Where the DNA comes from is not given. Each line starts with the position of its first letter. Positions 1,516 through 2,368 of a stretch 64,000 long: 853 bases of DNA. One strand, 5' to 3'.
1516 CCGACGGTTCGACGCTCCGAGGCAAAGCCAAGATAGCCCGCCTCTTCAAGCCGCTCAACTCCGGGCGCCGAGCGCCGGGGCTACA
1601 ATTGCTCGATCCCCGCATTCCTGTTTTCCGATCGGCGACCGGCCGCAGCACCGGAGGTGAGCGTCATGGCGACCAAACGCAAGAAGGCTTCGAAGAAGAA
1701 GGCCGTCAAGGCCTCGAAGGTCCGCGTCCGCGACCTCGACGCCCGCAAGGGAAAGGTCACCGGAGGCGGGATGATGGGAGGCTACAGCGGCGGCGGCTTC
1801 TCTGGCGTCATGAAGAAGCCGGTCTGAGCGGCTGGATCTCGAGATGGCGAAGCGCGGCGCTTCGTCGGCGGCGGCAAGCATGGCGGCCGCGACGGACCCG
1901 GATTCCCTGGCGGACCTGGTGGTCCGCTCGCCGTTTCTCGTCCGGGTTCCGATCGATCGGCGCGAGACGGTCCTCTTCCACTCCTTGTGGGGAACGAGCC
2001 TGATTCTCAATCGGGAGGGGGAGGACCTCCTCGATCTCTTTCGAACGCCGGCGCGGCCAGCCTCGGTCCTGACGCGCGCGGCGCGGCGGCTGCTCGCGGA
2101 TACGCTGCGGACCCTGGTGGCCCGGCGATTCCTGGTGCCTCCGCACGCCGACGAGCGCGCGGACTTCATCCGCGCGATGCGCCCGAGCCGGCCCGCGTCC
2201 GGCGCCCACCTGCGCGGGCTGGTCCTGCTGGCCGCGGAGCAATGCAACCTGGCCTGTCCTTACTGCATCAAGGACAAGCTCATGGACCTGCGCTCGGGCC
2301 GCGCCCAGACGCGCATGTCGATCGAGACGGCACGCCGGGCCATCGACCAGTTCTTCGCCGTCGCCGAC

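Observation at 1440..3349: Hidden 53-aa Lys/Gly-rich peptide gene fused in an operon to an RRE-bearing radical SAM/SPASM enzyme: candidate undescribed RiPP cassette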

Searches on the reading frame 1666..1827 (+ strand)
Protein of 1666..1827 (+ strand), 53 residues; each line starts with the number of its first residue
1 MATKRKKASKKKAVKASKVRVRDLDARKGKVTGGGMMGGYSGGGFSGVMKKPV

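Call 3: search_protein_families(library=pfam, proteins=[window:1666-1827:+], max_evalue=1)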
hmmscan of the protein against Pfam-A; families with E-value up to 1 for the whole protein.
window:1666-1827:+ (53 aa): 0 families

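Call 4: search_protein_families(library=ncbifam, proteins=[window:1666-1827:+], max_evalue=1)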
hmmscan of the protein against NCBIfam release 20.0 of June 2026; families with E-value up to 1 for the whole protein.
window:1666-1827:+ (53 aa): 0 families

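Call 40: find_homologous_proteins(query=A2, max_evalue=10)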
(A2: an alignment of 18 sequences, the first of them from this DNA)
Query A2 (18 sequences) (53 aa, profile of the alignment): 74 proteins with E <= 10 among 8000 candidates.
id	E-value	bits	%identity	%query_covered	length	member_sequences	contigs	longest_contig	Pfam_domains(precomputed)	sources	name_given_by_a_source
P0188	8.0e-19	85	63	36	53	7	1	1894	-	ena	-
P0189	9.9e-18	82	83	34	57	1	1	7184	-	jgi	jgi:hypothetical protein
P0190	1.2e-17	81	51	70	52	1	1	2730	-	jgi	jgi:hypothetical protein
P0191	2.5e-17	80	67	23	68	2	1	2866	-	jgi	jgi:hypothetical protein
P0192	2.8e-17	80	67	23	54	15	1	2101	-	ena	-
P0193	3.8e-17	80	64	21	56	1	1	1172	-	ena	-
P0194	5.2e-17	79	76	70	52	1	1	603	-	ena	-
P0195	6.1e-17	79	76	32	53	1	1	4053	-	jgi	jgi:hypothetical protein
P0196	1.4e-16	78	70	70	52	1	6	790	-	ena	-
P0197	1.5e-16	78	76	40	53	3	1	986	-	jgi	jgi:hypothetical protein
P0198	1.7e-16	78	56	30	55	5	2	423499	-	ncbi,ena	-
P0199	2.0e-16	78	62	25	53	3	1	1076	-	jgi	jgi:hypothetical protein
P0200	2.4e-16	77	67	23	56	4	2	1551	-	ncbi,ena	-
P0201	4.0e-16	77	60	47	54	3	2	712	-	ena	-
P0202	4.0e-16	77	56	30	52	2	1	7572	-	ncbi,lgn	-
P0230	5.0e-14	70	69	98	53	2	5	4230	-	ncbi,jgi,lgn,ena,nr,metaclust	ncbi:MAG TPA: hypothetical protein VKJ00_13030 [Thermoanaerobaculia bacterium]|nr:hypothetical prote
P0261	7.2e-1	28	48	62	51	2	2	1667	-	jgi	jgi:hypothetical protein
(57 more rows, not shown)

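Call 51: list_cluster_members(proteins=[P0001, window:1666-1824:+, P0230])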
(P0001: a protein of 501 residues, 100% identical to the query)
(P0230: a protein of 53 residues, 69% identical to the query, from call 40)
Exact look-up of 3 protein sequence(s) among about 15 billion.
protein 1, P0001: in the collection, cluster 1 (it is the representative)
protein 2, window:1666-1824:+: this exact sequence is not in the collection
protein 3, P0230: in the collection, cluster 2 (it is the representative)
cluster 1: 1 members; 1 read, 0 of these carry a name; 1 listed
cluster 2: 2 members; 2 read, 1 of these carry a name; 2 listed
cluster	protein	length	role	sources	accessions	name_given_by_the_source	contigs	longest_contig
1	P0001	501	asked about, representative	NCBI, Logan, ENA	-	-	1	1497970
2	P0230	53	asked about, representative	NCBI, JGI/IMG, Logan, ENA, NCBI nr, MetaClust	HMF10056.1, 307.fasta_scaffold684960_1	MAG TPA: hypothetical protein VKJ00_13030 [Thermoanaerobaculia bacterium] | hypothetical protein [Thermoanaerobaculia bacterium] | \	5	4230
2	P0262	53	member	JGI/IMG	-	-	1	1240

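Call 57: find_encoding_contigs(protein=P0261, flank=3000, max_places=3)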
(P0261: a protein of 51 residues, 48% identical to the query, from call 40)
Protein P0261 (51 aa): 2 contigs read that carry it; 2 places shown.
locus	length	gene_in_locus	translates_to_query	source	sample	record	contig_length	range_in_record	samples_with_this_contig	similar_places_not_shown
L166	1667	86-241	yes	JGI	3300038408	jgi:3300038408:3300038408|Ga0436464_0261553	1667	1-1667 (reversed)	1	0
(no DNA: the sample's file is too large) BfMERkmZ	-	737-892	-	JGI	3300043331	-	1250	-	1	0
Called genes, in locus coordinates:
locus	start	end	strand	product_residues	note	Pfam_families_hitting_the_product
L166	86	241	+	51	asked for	-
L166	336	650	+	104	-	PF06742:DUF1214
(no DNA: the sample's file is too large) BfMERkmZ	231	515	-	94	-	-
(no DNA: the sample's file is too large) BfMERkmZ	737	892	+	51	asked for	-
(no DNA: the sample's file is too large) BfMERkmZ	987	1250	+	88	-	?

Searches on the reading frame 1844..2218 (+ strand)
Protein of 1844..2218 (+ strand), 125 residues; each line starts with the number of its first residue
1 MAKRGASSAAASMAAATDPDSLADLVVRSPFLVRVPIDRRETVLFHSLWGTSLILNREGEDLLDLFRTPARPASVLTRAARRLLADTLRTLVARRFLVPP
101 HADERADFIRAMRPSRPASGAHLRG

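Call 46: search_protein_families(library=pfam, proteins=[window:1844-2218:+], max_evalue=10)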
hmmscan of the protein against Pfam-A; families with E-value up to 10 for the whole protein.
seq(125 aa): 0 families

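Call 47: search_protein_families(library=ncbifam, proteins=[window:1844-2218:+], max_evalue=10)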
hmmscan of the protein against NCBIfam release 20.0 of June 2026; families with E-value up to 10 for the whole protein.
seq(125 aa): 0 families
